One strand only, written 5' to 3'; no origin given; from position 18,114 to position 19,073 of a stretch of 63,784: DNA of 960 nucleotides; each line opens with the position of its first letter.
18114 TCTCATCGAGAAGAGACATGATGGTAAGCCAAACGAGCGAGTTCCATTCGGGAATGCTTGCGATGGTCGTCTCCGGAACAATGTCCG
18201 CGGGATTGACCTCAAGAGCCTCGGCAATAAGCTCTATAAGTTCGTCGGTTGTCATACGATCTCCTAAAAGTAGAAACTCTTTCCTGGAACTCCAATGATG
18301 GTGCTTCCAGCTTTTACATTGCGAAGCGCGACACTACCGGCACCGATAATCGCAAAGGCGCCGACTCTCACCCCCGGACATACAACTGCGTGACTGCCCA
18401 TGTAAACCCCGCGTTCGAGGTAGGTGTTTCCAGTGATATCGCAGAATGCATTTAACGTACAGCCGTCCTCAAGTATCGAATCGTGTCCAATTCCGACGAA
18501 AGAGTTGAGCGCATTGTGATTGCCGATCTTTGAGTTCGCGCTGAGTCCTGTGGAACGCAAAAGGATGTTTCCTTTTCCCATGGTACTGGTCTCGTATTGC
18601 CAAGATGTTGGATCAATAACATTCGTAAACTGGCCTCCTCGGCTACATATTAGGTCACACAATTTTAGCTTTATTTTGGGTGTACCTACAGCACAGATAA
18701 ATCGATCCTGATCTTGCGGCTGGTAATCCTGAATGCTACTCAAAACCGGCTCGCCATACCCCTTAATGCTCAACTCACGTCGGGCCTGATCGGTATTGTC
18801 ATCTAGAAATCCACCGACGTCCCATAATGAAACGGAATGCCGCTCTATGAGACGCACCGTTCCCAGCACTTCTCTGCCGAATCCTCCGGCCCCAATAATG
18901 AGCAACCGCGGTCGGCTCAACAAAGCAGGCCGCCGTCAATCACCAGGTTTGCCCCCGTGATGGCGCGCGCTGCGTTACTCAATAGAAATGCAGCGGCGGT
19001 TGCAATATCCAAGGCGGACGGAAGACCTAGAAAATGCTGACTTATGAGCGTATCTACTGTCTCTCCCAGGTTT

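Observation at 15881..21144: Seven-gene, translationally coupled acyl-carrier module inside a polysaccharide locus (AcpS - KAS III - SDR - NeuD-type acyltransferase - ACP - KAS III - Rieske oxygenase)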

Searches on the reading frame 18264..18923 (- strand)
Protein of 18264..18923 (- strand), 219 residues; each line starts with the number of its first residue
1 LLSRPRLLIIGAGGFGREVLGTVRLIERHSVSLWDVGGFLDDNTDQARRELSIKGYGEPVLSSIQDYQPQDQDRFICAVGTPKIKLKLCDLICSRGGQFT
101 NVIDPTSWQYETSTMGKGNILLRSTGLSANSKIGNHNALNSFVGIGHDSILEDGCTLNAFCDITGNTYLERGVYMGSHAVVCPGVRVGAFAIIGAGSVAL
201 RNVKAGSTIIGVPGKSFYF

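Call 3: search_protein_families(library=pfam, proteins=[window:18264-18923:-])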
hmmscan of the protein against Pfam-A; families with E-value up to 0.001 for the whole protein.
window:18264-18923:- (219 aa): 2 families
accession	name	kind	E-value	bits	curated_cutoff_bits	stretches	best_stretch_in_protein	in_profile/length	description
PF17836.7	PglD_N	-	2.3e-11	44.5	23.4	1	6-90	1-76/78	PglD N-terminal domain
PF00132.30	Hexapep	-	5.1e-09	35.9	27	2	166-198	1-33/36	Bacterial transferase hexapeptide (six repeats)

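Call 4: search_protein_families(library=ncbifam, proteins=[window:18264-18923:-])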
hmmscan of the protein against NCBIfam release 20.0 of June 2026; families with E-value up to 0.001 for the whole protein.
window:18264-18923:- (219 aa): 28 families (the best 25 are shown)
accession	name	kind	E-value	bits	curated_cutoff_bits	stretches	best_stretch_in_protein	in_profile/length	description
TIGR03570.1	NeuD_NnaD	subfamily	1.1e-45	155.7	160.8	1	6-215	1-202/202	NeuD/PglB/VioB family sugar acetyltransferase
TIGR01853.1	lipid_A_lpxD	equivalog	3.1e-09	36.2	242.5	2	130-213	218-301/325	UDP-3-O-(3-hydroxymyristoyl)glucosamine N-acyltransferase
NF003657.0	PRK05289.1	equivalog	1.5e-08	34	226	1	123-205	98-181/264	acyl-ACP--UDP-N-acetylglucosamine O-acyltransferase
NF041874.1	EPS_EpsC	equivalog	3.6e-08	33.3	150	1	145-216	90-163/168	serine O-acetyltransferase EpsC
NF007797.0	PRK10502.1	subfamily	1.1e-07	31.7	192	1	163-215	122-174/183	WcaF family extracellular polysaccharide biosynthesis acetyltransferase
NF002060.0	PRK00892.1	subfamily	1.5e-07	30.8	207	1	129-214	226-312/345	UDP-3-O-(3-hydroxymyristoyl)glucosamine N-acyltransferase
NF000311.1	Vat_ABCDEFH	equivalog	5.9e-07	29.2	300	1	163-215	107-159/201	Vat family streptogramin A O-acetyltransferase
TIGR01852.1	lipid_A_lpxA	equivalog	9.5e-07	28.3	231.05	1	129-199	100-170/254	acyl-ACP--UDP-N-acetylglucosamine O-acyltransferase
NF007076.0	PRK09527.1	equivalog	1.1e-06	28.2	347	1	171-215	136-180/203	galactoside O-acetyltransferase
NF000490.1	chloram_CatB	equivalog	1.1e-06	28.1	350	1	157-216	102-160/210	type B chloramphenicol O-acetyltransferase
TIGR03532.1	DapD_Ac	equivalog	1.9e-06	27.7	231.75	1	167-215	161-209/231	2,3,4,5-tetrahydropyridine-2,6-dicarboxylate N-acetyltransferase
TIGR01172.1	cysE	equivalog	3.3e-06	27.2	210.65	1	145-215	90-162/162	serine O-acetyltransferase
NF038307.1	EPS_acetyl_HpsU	equivalog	3.3e-06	26.8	305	1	158-216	116-174/178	hormogonium polysaccharide biosynthesis acetyltransferase HpsU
NF033468.1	stregram_VatI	exception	6.4e-06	26.1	415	1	162-215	108-161/208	streptogramin A O-acetyltransferase Vat(I)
NF000097.1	stregram_VatC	exception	1.7e-05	24.8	425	1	163-215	115-167/212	streptogramin A O-acetyltransferase Vat(C)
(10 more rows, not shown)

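Call 9: find_homologous_proteins(query=window:18264-18923:-)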
Query window:18264-18923:- (219 aa): 1210 proteins with E <= 0.001 among 1441 candidates; the best 120 are listed.
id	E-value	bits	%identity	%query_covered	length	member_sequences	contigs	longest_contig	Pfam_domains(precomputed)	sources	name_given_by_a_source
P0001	9.5e-144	495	100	100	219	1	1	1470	PF17836.8,PF00132.31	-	-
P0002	1.5e-60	223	49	97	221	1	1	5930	PF17836.8,PF14602.13,PF00132.31,PF25087.2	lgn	-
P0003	4.5e-59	218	48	98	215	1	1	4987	PF17836.8,PF00132.31,PF25087.2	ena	-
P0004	3.6e-57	212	47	98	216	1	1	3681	PF00132.31,PF25084.2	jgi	jgi:sugar O-acyltransferase (sialic acid O-acetyltransferase NeuD family)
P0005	3.8e-57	212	48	97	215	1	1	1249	PF00132.31,PF25087.2,PF25084.2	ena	-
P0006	6.6e-57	211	47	98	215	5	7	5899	PF17836.8,PF00132.31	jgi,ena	jgi:sugar O-acyltransferase (sialic acid O-acetyltransferase NeuD family)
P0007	8.3e-56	207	47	98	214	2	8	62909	PF00132.31,PF25084.2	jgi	jgi:sugar O-acyltransferase (sialic acid O-acetyltransferase NeuD family)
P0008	9.1e-56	207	44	97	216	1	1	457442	PF17836.8,PF00132.31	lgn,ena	-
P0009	1.4e-55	206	47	98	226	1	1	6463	PF17836.8,PF00132.31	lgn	-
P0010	1.5e-55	206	50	96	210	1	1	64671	PF17836.8,PF14602.13,PF00132.31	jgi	-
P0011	5.2e-55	205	47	96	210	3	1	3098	PF00132.31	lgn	-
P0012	1.0e-53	200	48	97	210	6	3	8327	PF17836.8,PF00132.31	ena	-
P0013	1.8e-53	199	48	96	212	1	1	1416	PF17836.8,PF14602.13,PF00132.31,PF25087.2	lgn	-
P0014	2.3e-53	199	46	100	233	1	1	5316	PF17836.8,PF00132.31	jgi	jgi:sugar O-acyltransferase (sialic acid O-acetyltransferase NeuD family)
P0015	4.4e-53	198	47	98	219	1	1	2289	PF17836.8,PF00132.31,PF25087.2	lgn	-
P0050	3.9e-48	182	44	96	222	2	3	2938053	PF17836.8,PF00132.31,PF25087.2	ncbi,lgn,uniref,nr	ncbi:MAG: sugar O-acyltransferase, sialic acid O-acetyltransferase NeuD family [Candidatus Electrone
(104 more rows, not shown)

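Call 10: find_encoding_contigs(protein=P0008, flank=10000, max_places=2)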
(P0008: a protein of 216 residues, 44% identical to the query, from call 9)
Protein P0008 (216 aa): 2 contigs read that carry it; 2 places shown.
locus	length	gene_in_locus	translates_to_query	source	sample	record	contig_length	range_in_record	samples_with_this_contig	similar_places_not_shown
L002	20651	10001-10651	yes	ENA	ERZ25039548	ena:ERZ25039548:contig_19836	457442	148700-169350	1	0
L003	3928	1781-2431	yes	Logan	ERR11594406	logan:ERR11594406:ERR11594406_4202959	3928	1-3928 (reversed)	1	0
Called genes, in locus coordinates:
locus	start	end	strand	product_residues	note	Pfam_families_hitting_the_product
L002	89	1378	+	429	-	-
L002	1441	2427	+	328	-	PF13489:Methyltransf_23 (weak), PF08241:Methyltransf_11 (weak), PF08242:Methyltransf_12 (weak), PF13649:Methyltransf_25 (weak)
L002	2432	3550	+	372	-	PF13439:Glyco_transf_4, PF13579:Glyco_trans_4_4, PF00534:Glycos_transf_1, PF13692:Glyco_trans_1_4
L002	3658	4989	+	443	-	PF04932:Wzy_C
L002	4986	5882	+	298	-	PF00535:Glycos_transf_2, PF10111:Glyco_tranf_2_2 (weak), PF13641:Glyco_tranf_2_3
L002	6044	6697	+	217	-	PF13439:Glyco_transf_4, PF13477:Glyco_trans_4_2, PF13579:Glyco_trans_4_4, PF00534:Glycos_transf_1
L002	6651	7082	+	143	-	PF13692:Glyco_trans_1_4, PF00534:Glycos_transf_1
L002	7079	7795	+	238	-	PF02397:Bac_transf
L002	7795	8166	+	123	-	PF01648:ACPS, PF17837:4PPT_N (faint)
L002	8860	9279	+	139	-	PF08541:ACP_syn_III_C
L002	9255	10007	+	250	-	PF00106:adh_short, PF08659:KR, PF01370:Epimerase (weak), PF13561:adh_short_C2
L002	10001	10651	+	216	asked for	PF17836:PglD_N (weak), PF00132:Hexapep (faint)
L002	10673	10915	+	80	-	-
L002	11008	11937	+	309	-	PF08545:ACP_syn_III, PF08541:ACP_syn_III_C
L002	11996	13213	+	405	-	PF01041:DegT_DnrJ_EryC1, PF01212:Beta_elim_lyase (weak)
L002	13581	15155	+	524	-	PF14052:Caps_assemb_Wzi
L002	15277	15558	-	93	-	PF13358:DDE_3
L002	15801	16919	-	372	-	PF00872:Transposase_mut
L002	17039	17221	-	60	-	-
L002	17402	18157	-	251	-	PF08220:HTH_DeoR, PF08279:HTH_11 (weak), PF00455:DeoRC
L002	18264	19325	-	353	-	PF00596:Aldolase_II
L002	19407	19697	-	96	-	PF03319:EutN_CcmL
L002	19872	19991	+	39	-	-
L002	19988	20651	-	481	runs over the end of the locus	PF00171:Aldedh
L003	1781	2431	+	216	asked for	PF17836:PglD_N (weak), PF00132:Hexapep (faint)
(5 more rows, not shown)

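Call 11: find_encoding_contigs(protein=P0010, flank=10000, max_places=2)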
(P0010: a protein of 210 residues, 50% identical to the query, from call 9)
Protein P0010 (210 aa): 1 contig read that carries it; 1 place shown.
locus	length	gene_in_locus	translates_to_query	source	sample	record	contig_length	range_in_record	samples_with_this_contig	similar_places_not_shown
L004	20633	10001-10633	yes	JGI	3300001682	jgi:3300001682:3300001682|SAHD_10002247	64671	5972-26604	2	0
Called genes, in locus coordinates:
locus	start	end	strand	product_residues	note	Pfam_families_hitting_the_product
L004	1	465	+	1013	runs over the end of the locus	PF00395:SLH (faint), PF13205:Big_5 (weak)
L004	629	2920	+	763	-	PF00395:SLH, PF13205:Big_5 (faint)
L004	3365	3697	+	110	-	-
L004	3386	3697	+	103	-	-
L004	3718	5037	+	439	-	PF02706:Wzz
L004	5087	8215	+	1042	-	PF04932:Wzy_C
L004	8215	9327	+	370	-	PF01041:DegT_DnrJ_EryC1, PF00155:Aminotran_1_2 (faint)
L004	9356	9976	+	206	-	PF02397:Bac_transf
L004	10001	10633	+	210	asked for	PF17836:PglD_N, PF14602:Hexapep_2 (faint), PF00132:Hexapep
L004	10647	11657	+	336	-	PF00195:Chal_sti_synt_N, PF08392:FAE1_CUT1_RppA (faint), PF08545:ACP_syn_III, PF08541:ACP_syn_III_C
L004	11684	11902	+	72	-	-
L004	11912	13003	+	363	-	PF08545:ACP_syn_III, PF08541:ACP_syn_III_C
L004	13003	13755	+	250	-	PF00106:adh_short, PF08659:KR, PF13561:adh_short_C2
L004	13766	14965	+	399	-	PF00534:Glycos_transf_1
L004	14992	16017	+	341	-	PF01073:3Beta_HSD, PF01370:Epimerase, PF02719:Polysacc_synt_2, PF04321:RmlD_sub_bind (weak), PF05368:NmrA, PF13460:NAD_binding_10, PF16363:GDP_Man_Dehyd, PF08485:Polysacc_syn_2C, +2 more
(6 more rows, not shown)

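Call 12: find_encoding_contigs(protein=P0050, flank=10000, max_places=2)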
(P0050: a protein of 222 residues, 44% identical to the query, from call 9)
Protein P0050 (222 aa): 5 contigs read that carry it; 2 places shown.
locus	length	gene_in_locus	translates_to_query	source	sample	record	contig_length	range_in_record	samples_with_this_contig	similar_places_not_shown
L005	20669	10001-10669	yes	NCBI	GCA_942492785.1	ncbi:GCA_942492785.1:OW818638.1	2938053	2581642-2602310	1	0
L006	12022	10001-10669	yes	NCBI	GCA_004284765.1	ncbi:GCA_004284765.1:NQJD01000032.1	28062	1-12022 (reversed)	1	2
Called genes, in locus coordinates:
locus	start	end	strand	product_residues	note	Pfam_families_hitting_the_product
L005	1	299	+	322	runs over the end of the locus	PF00535:Glycos_transf_2, PF10111:Glyco_tranf_2_2, PF13641:Glyco_tranf_2_3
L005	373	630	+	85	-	-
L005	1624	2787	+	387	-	PF00534:Glycos_transf_1, PF13692:Glyco_trans_1_4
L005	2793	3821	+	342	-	PF01073:3Beta_HSD, PF01370:Epimerase, PF02719:Polysacc_synt_2, PF04321:RmlD_sub_bind, PF05368:NmrA, PF07993:NAD_binding_4, PF13460:NAD_binding_10, PF16363:GDP_Man_Dehyd, +1 more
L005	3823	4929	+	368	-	PF01370:Epimerase, PF04321:RmlD_sub_bind (faint), PF07993:NAD_binding_4 (faint), PF14667:Polysacc_synt_C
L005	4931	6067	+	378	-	PF02350:Epimerase_2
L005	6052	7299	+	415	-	PF13439:Glyco_transf_4, PF13579:Glyco_trans_4_4, PF00534:Glycos_transf_1, PF13692:Glyco_trans_1_4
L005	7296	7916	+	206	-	PF02397:Bac_transf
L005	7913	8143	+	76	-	PF00550:PP-binding (weak)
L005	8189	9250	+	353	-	PF08545:ACP_syn_III, PF08541:ACP_syn_III_C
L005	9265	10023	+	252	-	PF00106:adh_short, PF08659:KR, PF13561:adh_short_C2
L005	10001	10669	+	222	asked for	PF17836:PglD_N, PF25087:GMPPB_C (faint), PF00132:Hexapep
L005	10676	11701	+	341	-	PF00195:Chal_sti_synt_N, PF08545:ACP_syn_III, PF08541:ACP_syn_III_C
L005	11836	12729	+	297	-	PF13612:DDE_Tnp_1_3, PF01609:DDE_Tnp_1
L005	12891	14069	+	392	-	PF01041:DegT_DnrJ_EryC1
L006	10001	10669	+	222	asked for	PF17836:PglD_N, PF25087:GMPPB_C (faint), PF00132:Hexapep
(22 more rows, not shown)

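Call 22: find_related_loci(query=A1, collection=genome_contigs, flank=10000)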
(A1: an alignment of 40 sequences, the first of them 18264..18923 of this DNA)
Query A1 (219 aa) in genome_contigs; peptide patterns used: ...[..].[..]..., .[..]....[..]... (x = any residue, [..] = any of these).
600 stretches matched a pattern (row limit reached: there are more); 523 encode a relative of the query (tblastn E <= 1e-3); the best 80 are kept; 80 distinct loci.
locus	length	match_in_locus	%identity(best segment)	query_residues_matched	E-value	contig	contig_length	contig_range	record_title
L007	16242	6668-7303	48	6-218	3e-63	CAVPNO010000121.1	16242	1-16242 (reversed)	MAG: uncultured Acidobacteriota bacterium isolate MFD10071.bin.2.55 genome assembly, contig: contig_72571, whole genome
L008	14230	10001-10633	48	6-219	2e-56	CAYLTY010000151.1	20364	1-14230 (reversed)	MAG TPA_asm: uncultured Planctomycetaceae bacterium isolate SRP302895_co1_474 genome assembly, contig: NODE_4867_length_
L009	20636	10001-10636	47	6-217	2e-61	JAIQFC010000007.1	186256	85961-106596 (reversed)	MAG: Terriglobia bacterium isolate SRVP_7 SR-VP_26_10_2019_B_40cm_scaffold_69, whole genome shotgun sequence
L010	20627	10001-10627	43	6-219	1e-53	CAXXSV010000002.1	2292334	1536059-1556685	MAG: Opitutales bacterium isolate 64b3ab9a-5704-4555-8d52-5d326e640778 genome assembly, contig: contig_2, whole genome s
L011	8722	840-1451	46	7-215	1e-52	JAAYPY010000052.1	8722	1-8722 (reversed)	MAG: Tissierellia bacterium isolate AS22ysBPME_296 22152_AS22, whole genome shotgun sequence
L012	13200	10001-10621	44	6-217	2e-51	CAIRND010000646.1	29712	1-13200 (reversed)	MAG: uncultured Geobacteraceae bacterium isolate Ja_bin-5855 genome assembly, contig: bin-5855:646/705, whole genome sho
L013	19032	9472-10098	44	3-215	1e-50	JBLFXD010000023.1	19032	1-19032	MAG: Planctomycetaceae bacterium isolate 3300053785_11 Ga0535658_0006711, whole genome shotgun sequence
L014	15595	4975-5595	40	4-215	7e-51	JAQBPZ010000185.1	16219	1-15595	MAG: Gemmatimonadetes bacterium isolate RYN_360 scaffold_1507179, whole genome shotgun sequence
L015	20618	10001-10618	43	6-215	9e-51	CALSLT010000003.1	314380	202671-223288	MAG: uncultured Planctomycetaceae bacterium isolate A_MB81_1 genome assembly, contig: contig_13715_A_MB81, whole genome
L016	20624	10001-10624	43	6-218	3e-50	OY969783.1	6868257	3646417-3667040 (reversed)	MAG: Tepidisphaeraceae bacterium isolate MFD04580.bin.c.1 genome assembly, chromosome: 1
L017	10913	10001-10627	41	2-215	4e-49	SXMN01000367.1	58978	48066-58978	MAG: Verrucomicrobiales bacterium isolate F1-120-MAGs170 F1-120__c949227, whole genome shotgun sequence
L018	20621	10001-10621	42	6-217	6e-49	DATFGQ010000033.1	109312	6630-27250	MAG TPA_asm: Blastocatellia bacterium isolate SMAG_U8667 k141_2085610, whole genome shotgun sequence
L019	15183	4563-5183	43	6-217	2e-48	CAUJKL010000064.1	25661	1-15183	MAG: Planctomycetota bacterium isolate KLAP164 genome assembly, contig: KLAP164_484804, whole genome shotgun sequence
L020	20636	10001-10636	39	2-218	6e-48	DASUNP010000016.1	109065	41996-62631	MAG TPA_asm: Blastocatellia bacterium isolate SMAG_U1603 k141_969613, whole genome shotgun sequence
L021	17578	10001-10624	41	6-218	9e-48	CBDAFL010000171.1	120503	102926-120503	MAG: uncultured Thermoguttaceae bacterium isolate MAG_108 genome assembly, contig: k141_399453, whole genome shotgun seq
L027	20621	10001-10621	41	6-217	2e-45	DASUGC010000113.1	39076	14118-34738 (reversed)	MAG TPA_asm: Vicinamibacterales bacterium isolate SMAG_U1395 k141_1455891, whole genome shotgun sequence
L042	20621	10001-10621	35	6-217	8e-41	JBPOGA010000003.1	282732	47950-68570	MAG: Opitutaceae bacterium isolate MAG_26 MAG_26_3, whole genome shotgun sequence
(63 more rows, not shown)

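Call 26: search_solved_structures(query=window:18264-18923:-, max_evalue=0.001, show_alignments=2)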
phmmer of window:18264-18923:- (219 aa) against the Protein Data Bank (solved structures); distinct sequences matched with E-value up to 0.001: 28.
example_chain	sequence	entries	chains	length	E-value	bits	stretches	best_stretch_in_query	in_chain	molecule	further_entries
7txp_A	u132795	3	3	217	7.8e-18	68.1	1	6-215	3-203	VioB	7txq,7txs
4m9c_A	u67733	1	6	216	3e-17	66.2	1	9-215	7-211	Bacterial transferase hexapeptide (Three repeats) family protein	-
4ea7_A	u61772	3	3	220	3.3e-14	56.3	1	7-215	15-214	Perosamine N-acetyltransferase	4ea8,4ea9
4eaa_A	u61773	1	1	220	3.7e-13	52.9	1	7-215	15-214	Perosamine N-acetyltransferase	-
4eab_A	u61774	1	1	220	9e-13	51.6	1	7-215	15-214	Perosamine N-acetyltransferase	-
7l7z_AAA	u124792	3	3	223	8.8e-11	45.1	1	9-215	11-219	Putative acetyl transferase protein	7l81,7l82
7l7y_AAA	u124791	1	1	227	1e-10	44.9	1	9-215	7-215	Putative acetyl transferase protein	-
4m98_A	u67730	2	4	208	2.8e-10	43.5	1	4-215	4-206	Pilin glycosylation protein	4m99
5dem_A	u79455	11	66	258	8.4e-10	41.9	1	128-215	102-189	Acyl-[acyl-carrier-protein]--UDP-N-acetylglucosamine O-acyltransferase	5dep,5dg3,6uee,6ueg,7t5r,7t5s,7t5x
7oj6_A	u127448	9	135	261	1.1e-09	41.6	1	128-215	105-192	Acyl-[acyl-carrier-protein]-UDP-N-acetylglucosamine O-acyltransferase | Acyl-[acyl-carrier-protein]--UDP-N-acetylglucosamine O-acyltransferase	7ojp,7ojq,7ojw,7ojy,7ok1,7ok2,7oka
2npo_A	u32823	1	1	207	2.1e-07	34.1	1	74-216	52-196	Acetyltransferase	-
2vhe_A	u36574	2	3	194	2.2e-07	34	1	74-215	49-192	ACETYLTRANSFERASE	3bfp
3bss_A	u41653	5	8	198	2.2e-07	34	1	74-215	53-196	Acetyltransferase | UDP-N-acetylbacillosamine N-acetyltransferase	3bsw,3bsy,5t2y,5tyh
4mzu_A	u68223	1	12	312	3.4e-06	30.1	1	166-215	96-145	WxcM-like protein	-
3cj8_A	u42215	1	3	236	7.6e-06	28.9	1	168-215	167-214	2,3,4,5-tetrahydropyridine-2,6-dicarboxylate N-acetyltransferase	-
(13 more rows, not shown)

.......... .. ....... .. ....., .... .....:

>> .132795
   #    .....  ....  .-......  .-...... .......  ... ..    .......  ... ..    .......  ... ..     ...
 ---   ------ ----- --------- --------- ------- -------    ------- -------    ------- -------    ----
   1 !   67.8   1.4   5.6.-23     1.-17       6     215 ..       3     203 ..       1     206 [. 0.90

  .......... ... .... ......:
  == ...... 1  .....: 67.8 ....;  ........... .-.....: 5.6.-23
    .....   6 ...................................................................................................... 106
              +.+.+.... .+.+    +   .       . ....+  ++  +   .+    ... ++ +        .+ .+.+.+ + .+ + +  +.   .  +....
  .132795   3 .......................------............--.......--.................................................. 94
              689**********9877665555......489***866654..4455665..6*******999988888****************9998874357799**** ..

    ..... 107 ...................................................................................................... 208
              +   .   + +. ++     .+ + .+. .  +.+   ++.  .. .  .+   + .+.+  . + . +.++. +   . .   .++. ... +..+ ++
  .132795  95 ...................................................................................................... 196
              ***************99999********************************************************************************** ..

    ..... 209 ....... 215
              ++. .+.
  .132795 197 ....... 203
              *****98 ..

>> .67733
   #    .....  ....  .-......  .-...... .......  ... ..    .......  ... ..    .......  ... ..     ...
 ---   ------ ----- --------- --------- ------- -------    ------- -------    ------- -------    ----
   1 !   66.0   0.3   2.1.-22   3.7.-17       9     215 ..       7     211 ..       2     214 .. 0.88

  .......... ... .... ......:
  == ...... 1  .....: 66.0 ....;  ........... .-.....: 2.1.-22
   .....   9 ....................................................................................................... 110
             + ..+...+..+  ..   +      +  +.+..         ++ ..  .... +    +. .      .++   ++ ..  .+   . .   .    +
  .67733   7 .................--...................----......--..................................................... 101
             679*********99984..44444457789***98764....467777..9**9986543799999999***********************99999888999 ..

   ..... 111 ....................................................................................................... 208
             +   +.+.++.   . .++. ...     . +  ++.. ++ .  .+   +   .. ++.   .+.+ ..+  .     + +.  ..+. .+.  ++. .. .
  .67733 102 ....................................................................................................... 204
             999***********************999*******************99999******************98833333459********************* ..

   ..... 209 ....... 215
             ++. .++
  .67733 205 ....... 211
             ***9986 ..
